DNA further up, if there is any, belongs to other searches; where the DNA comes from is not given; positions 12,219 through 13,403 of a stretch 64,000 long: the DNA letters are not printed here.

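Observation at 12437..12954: In-frame heptamer-repeat insertions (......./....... arrays) inside the 2Fe-2S / FAD subunit gene pyrK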

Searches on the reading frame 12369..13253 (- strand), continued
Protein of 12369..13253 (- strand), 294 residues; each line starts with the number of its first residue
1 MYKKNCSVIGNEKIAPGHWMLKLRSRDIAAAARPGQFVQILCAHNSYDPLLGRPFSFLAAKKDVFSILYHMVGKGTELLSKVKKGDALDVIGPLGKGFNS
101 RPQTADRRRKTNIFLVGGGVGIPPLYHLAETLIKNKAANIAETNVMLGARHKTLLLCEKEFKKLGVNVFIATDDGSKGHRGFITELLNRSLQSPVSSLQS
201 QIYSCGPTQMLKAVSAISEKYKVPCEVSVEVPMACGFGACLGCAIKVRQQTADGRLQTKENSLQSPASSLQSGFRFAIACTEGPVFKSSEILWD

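Call 40: search_solved_structures(query=window:12372-13253:-, show_alignments=1, max_evalue=1e-10)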
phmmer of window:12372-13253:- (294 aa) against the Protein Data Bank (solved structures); distinct sequences matched with E-value up to 1e-10: 5.
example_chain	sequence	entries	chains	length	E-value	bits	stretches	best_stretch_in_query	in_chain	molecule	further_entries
5ksw_B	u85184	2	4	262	5e-30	108.3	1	7-245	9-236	Dihydroorotate dehydrogenase B (NAD(+)), electron transfer subunit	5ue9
1ep1_B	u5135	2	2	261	1e-29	107.3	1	7-246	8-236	DIHYDROOROTATE DEHYDROGENASE B (PYRK SUBUNIT)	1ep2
1ep3_B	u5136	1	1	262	1e-29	107.3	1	7-246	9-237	DIHYDROOROTATE DEHYDROGENASE B (PYRK SUBUNIT)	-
4ylf_A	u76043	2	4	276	5.4e-28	101.7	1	10-250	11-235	Dihydroorotate dehydrogenase B (NAD(+)), electron transfer subunit homolog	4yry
5jca_S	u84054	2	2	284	1.2e-24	90.6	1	8-248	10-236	NADH-dependent Ferredoxin:NADP Oxidoreductase (NfnI) subunit beta | NADH-dependent Ferredoxin:NADP Oxidoreductase subunit beta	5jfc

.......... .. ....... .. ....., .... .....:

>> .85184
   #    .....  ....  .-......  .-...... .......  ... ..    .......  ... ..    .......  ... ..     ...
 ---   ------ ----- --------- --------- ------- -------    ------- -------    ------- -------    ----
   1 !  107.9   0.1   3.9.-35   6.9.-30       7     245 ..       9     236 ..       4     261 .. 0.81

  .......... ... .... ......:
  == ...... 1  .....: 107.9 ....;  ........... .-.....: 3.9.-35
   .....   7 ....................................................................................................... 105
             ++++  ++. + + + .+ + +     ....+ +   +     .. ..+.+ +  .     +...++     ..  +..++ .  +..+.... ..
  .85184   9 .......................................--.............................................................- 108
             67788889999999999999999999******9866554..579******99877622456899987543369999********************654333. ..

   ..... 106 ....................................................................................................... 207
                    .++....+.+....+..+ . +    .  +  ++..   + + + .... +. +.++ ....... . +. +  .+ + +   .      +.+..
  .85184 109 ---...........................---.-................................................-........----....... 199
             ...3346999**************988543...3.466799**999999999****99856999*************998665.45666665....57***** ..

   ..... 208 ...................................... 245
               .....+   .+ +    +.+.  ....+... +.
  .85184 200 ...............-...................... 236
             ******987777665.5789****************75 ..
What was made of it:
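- Checked: PDB sequence match to 5ksw_B and 1ep1_B at E = 5e-30 and 1e-29 (call 40).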

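Call 45: predict_structure(alignment_id=A1)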
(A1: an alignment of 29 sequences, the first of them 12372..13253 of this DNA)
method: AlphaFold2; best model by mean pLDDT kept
length: 294 residues; sequences in the alignment: 29
mean_pLDDT: 83.1   pTM: 0.82
mean pLDDT of the five models: 83.1, 81.9, 79.6, 76.7, 73.9
residues with pLDDT >= 90: 134; 70-90: 111; 50-70: 30; < 50: 19
segments of 3 or more residues with pLDDT < 50: 252-270
pLDDT, mean of each block of 10 residues (from residue 1): 93 87 96 91 87 85 91 84 95 89 62 85 83 88 92 83 93 92 93 74 91 95 88 60 81 45 41 80 86 88
secondary structure, 60 per line:
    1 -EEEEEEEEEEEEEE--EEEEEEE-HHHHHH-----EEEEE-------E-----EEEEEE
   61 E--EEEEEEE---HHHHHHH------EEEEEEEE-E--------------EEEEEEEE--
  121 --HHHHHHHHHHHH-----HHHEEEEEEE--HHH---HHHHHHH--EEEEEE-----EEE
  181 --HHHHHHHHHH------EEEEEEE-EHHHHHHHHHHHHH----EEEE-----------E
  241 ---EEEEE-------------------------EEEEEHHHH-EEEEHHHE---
elements in order: E2-15 E18-24 H26-31 E37-41 E55-61 E64-70 H74-80 E87-94 E111-118 H123-134 E143-149 H158-164 E167-172 E178-180 H183-192 E199-205 H208-220 E225-228 E244-248 E274-278 H279-282 E284-287
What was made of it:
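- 12647..12688 (-): Array 2 (loop 2, residues 190-200, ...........). Coding strand: (CCAGTCT)5, perfect over 12654-12688, and roughly complementary to array 1. It runs from the end of helix 183-192 into strand 199-205. Model (call 45).
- The inserts are low-confidence loops in the AlphaFold2 model (call 45).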

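Call 61: find_homologous_proteins(query=L096:4001-4840:+, max_evalue=1e-40)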
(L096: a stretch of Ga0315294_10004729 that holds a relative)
Query L096:4001-4840:+ (280 aa): 5760 proteins with E <= 1e-40 among 8000 candidates; the best 120 are listed.
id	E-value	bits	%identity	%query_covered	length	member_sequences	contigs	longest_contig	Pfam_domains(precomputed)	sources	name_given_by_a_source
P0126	1.3e-185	634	100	100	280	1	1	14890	PF10418.15,PF00175.27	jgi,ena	-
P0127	6.6e-130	451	74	100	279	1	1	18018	PF10418.15,PF00175.27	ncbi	-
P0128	3.5e-125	435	72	100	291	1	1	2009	PF10418.15,PF00175.27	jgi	jgi:dihydroorotate dehydrogenase electron transfer subunit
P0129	9.1e-113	395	65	100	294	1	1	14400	PF10418.15,PF00175.27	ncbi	-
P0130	1.6e-112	394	67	100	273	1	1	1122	PF10418.15,PF00175.27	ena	-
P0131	1.2e-110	388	65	100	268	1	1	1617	PF10418.15,PF00175.27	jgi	jgi:dihydroorotate dehydrogenase electron transfer subunit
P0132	2.3e-110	387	60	100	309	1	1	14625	PF10418.15,PF00175.27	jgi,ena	-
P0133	4.7e-110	386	61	100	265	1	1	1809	PF10418.15,PF00175.27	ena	-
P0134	1.5e-109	384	63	100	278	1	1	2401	PF10418.15,PF00175.27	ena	-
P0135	2.0e-109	384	66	100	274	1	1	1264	PF10418.15,PF00175.27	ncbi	-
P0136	3.5e-109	383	63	100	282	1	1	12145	PF10418.15,PF00175.27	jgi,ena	-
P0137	8.1e-109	382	64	100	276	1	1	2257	PF10418.15,PF00175.27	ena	-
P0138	1.6e-108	381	65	100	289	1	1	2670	PF10418.15,PF00175.27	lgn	-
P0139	3.7e-108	380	63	100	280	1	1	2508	PF10418.15,PF00175.27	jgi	-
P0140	1.3e-107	378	62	100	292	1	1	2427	PF10418.15,PF00175.27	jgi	-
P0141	3.5e-107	376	63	100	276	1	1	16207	PF10418.15,PF00175.27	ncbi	-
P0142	4.6e-107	376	65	100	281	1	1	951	PF10418.15,PF00175.27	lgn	-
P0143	1.0e-106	375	63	100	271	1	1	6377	PF10418.15,PF00175.27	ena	-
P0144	3.1e-106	373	61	100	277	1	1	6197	PF10418.15,PF00175.27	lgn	-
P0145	3.9e-106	373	63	100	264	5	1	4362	PF10418.15,PF00175.27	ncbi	-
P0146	9.1e-106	372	62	100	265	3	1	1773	PF10418.15,PF00175.27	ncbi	-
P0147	9.3e-106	372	63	100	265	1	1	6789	PF10418.15,PF00175.27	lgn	-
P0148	9.4e-106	372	60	100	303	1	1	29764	PF10418.15,PF00175.27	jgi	jgi:dihydroorotate dehydrogenase electron transfer subunit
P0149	5.4e-105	369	63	100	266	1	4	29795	PF10418.15,PF00175.27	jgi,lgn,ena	-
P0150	8.4e-105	369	61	100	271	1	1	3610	PF10418.15,PF00175.27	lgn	-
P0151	1.6e-104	368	61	100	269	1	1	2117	PF10418.15,PF00175.27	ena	-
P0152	1.7e-104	368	65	100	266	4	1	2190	PF10418.15,PF00175.27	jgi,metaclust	metaclust:\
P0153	3.8e-104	367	58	100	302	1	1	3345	PF10418.15,PF00175.27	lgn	-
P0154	4.4e-104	366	63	100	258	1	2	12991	PF10418.15,PF00175.27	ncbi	-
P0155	5.5e-104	366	63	100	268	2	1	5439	PF10418.15,PF00175.27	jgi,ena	-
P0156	9.8e-104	365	62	100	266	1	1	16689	PF10418.15,PF00175.27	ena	-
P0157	9.9e-104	365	61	100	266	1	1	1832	PF10418.15,PF00175.27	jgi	-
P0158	1.9e-103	364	61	100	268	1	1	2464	PF10418.15,PF00175.27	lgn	-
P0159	2.2e-103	364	62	99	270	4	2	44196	PF10418.15,PF00175.27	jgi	jgi:dihydroorotate dehydrogenase electron transfer subunit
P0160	2.5e-103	364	62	100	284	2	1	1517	PF10418.15,PF00175.27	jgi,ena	-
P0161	2.5e-103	364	61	100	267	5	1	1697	PF10418.15,PF00175.27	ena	-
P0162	3.0e-103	364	63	100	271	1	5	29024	PF10418.15,PF00175.27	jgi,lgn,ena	-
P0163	3.3e-103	363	62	100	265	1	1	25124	PF10418.15,PF00175.27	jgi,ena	-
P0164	3.8e-103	363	60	100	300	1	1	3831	PF10418.15,PF00175.27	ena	-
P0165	4.6e-103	363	61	100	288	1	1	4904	PF10418.15,PF00175.27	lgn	-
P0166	5.5e-103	363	61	100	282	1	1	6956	PF10418.15,PF00175.27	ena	-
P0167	6.1e-103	363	61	100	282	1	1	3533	PF10418.15,PF00175.27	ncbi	-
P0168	6.3e-103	362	55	100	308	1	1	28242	PF10418.15,PF00175.27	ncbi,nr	ncbi:MAG: dihydroorotate dehydrogenase electron transfer subunit [Candidatus Omnitrophota bacterium]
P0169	6.3e-103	362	65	100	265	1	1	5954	PF10418.15,PF00175.27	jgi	jgi:dihydroorotate dehydrogenase electron transfer subunit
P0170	7.4e-103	362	62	100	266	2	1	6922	PF10418.15,PF00175.27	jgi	jgi:dihydroorotate dehydrogenase electron transfer subunit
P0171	7.6e-103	362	62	100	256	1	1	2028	PF10418.15,PF00175.27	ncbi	-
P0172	1.6e-102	361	62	100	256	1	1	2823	PF10418.15,PF00175.27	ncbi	-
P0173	2.0e-102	361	63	99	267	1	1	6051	PF10418.15,PF00175.27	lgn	-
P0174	2.4e-102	361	60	100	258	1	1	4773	PF10418.15,PF00175.27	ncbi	ncbi:MAG: dihydroorotate dehydrogenase electron transfer subunit [Candidatus Omnitrophota bacterium]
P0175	2.9e-102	360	62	100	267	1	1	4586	PF10418.15,PF00175.27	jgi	jgi:dihydroorotate dehydrogenase electron transfer subunit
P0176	3.0e-102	360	63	100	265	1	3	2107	PF10418.15,PF00175.27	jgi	jgi:dihydroorotate dehydrogenase electron transfer subunit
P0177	3.9e-102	360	63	100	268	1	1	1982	PF10418.15,PF00175.27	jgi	-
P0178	4.7e-102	360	63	100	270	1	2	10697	PF10418.15,PF00175.27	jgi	jgi:dihydroorotate dehydrogenase electron transfer subunit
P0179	9.4e-102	359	60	100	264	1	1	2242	PF10418.15,PF00175.27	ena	-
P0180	1.0e-101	359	62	100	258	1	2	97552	PF10418.15,PF00175.27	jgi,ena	-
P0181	1.3e-101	358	61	100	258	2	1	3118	PF10418.15,PF00175.27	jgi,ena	-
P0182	1.5e-101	358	54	100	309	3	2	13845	PF10418.15,PF00175.27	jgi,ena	jgi:dihydroorotate dehydrogenase electron transfer subunit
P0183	2.2e-101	357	62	100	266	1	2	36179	PF10418.15,PF00175.27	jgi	jgi:dihydroorotate dehydrogenase electron transfer subunit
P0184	2.8e-101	357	62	100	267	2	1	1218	PF10418.15,PF00175.27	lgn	-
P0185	2.8e-101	357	60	100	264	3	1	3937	PF10418.15,PF00175.27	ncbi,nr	ncbi:MAG: dihydroorotate dehydrogenase electron transfer subunit [Candidatus Omnitrophota bacterium]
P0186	3.1e-101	357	62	100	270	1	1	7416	PF10418.15,PF00175.27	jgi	jgi:dihydroorotate dehydrogenase electron transfer subunit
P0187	3.1e-101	357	61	100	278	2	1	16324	PF10418.15,PF00175.27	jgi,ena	-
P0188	3.2e-101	357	62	100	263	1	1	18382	PF10418.15,PF00175.27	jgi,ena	-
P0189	3.8e-101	357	60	100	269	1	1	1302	PF10418.15,PF00175.27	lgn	-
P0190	5.7e-101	356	59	100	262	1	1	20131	PF10418.15,PF00175.27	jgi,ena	-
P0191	6.0e-101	356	58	100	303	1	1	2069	PF10418.15,PF00175.27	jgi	jgi:dihydroorotate dehydrogenase electron transfer subunit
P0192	6.0e-101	356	59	100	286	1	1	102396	PF10418.15,PF00175.27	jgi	jgi:dihydroorotate dehydrogenase electron transfer subunit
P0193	6.1e-101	356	60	100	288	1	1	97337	PF10418.15,PF00175.27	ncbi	ncbi:MAG: dihydroorotate dehydrogenase electron transfer subunit [Candidatus Omnitrophota bacterium]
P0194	6.8e-101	356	61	100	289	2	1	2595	PF10418.15,PF00175.27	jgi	-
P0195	6.9e-101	356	59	100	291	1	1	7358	PF10418.15,PF00175.27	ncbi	-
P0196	7.8e-101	356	61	100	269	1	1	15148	PF10418.15,PF00175.27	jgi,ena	-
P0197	8.0e-101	356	60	100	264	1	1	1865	PF10418.15,PF00175.27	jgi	-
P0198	9.7e-101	355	62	100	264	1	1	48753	PF10418.15,PF00175.27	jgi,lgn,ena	-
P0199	1.0e-100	355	62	100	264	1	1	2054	PF10418.15,PF00175.27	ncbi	-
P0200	1.1e-100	355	62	100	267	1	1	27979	PF10418.15,PF00175.27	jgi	-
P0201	1.2e-100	355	60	100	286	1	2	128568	PF10418.15,PF00175.27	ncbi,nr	ncbi:MAG: dihydroorotate dehydrogenase electron transfer subunit [Candidatus Omnitrophica bacterium]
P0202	1.2e-100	355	60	100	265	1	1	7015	PF10418.15,PF00175.27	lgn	-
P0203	1.2e-100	355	61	100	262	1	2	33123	PF10418.15,PF00175.27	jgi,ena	-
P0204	1.3e-100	355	60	100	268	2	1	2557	PF10418.15,PF00175.27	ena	-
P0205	1.7e-100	354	59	100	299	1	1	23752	PF10418.15,PF00175.27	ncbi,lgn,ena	-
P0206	2.1e-100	354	61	100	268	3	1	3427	PF10418.15,PF00175.27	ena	-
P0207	2.7e-100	354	60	98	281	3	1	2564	PF10418.15,PF00175.27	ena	-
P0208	3.0e-100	354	63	100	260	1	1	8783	PF10418.15,PF00175.27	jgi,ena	-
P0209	3.1e-100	354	63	100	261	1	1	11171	PF10418.15,PF00175.27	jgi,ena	-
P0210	4.6e-100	353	60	100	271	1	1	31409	PF10418.15,PF00175.27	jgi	jgi:dihydroorotate dehydrogenase electron transfer subunit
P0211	4.7e-100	353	63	100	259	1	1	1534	PF10418.15,PF00175.27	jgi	jgi:dihydroorotate dehydrogenase electron transfer subunit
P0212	5.6e-100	353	59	100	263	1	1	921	PF10418.15,PF00175.27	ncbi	-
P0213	8.2e-100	352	59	100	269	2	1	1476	PF10418.15,PF00175.27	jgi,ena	-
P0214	8.5e-100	352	60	100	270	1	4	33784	PF10418.15,PF00175.27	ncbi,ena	ncbi:MAG: dihydroorotate dehydrogenase electron transfer subunit [Candidatus Omnitrophota bacterium]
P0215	1.2e-99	352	57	100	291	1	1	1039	PF10418.15,PF00175.27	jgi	-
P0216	1.3e-99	352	60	100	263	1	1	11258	PF10418.15,PF00175.27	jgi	jgi:dihydroorotate dehydrogenase electron transfer subunit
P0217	1.6e-99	351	60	100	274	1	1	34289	PF10418.15,PF00175.27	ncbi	ncbi:MAG: dihydroorotate dehydrogenase electron transfer subunit [Candidatus Omnitrophota bacterium]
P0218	1.7e-99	351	60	100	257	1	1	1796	PF10418.15,PF00175.27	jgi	-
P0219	1.9e-99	351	61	100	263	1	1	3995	PF10418.15,PF00175.27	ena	-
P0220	2.0e-99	351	60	100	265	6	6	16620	PF10418.15,PF00175.27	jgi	jgi:dihydroorotate dehydrogenase electron transfer subunit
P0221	2.7e-99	351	59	100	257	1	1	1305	PF10418.15,PF00175.27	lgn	-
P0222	3.0e-99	350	59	100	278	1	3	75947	PF10418.15,PF00175.27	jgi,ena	jgi:dihydroorotate dehydrogenase electron transfer subunit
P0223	3.3e-99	350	61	100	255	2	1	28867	PF10418.15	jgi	-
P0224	4.0e-99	350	58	100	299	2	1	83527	PF10418.15,PF00175.27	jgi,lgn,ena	-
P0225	4.1e-99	350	58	100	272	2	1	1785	PF10418.15,PF00175.27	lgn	-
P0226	4.4e-99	350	58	100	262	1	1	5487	PF10418.15,PF00175.27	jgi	jgi:dihydroorotate dehydrogenase electron transfer subunit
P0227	4.5e-99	350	59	100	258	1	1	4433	PF10418.15,PF00175.27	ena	-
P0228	4.6e-99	350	58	94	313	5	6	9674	PF10418.15,PF00175.27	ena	-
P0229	5.1e-99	350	61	100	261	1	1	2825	PF10418.15,PF00175.27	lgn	-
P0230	5.8e-99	349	61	100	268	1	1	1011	PF10418.15,PF00175.27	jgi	-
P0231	6.1e-99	349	64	100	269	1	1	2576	PF10418.15,PF00175.27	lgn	-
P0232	7.7e-99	349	61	100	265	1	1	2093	PF10418.15,PF00175.27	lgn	-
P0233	7.7e-99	349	62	100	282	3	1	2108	PF10418.15,PF00175.27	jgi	-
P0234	8.0e-99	349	60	100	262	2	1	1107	PF10418.15,PF00175.27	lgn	-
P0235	8.9e-99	349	61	98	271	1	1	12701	PF10418.15,PF00175.27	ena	-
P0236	9.3e-99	349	58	100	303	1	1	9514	PF10418.15,PF00175.27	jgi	-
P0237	1.0e-98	349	60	100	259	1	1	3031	PF10418.15,PF00175.27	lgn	-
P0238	1.2e-98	348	60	100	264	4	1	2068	PF10418.15,PF00175.27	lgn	-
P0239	1.3e-98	348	59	100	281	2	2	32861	PF10418.15,PF00175.27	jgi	jgi:dihydroorotate dehydrogenase electron transfer subunit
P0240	1.4e-98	348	59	100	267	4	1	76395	PF10418.15,PF00175.27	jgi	jgi:dihydroorotate dehydrogenase electron transfer subunit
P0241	1.5e-98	348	60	100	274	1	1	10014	PF10418.15,PF00175.27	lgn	-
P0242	1.5e-98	348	59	100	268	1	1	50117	PF10418.15,PF00175.27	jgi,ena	-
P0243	1.6e-98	348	58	100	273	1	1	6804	PF10418.15,PF00175.27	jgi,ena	-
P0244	1.6e-98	348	61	100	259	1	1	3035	PF10418.15,PF00175.27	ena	-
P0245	1.8e-98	348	62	100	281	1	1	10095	PF10418.15,PF00175.27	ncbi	-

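Call 67: search_protein_families(library=pfam, proteins=[window:12372-13253:-], max_evalue=0.00001)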
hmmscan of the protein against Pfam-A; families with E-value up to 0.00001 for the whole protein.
window:12372-13253:- (294 aa): 2 families
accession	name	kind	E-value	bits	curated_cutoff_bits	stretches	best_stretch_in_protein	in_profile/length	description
PF00175.26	NAD_binding_1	-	8.8e-11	42.9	22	1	115-215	1-108/109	Oxidoreductase NAD-binding domain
PF10418.14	DHODB_Fe-S_bind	-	1.6e-10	41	23.9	1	233-251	4-22/41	Iron-sulfur cluster binding domain of dihydroorotate dehydrogenase B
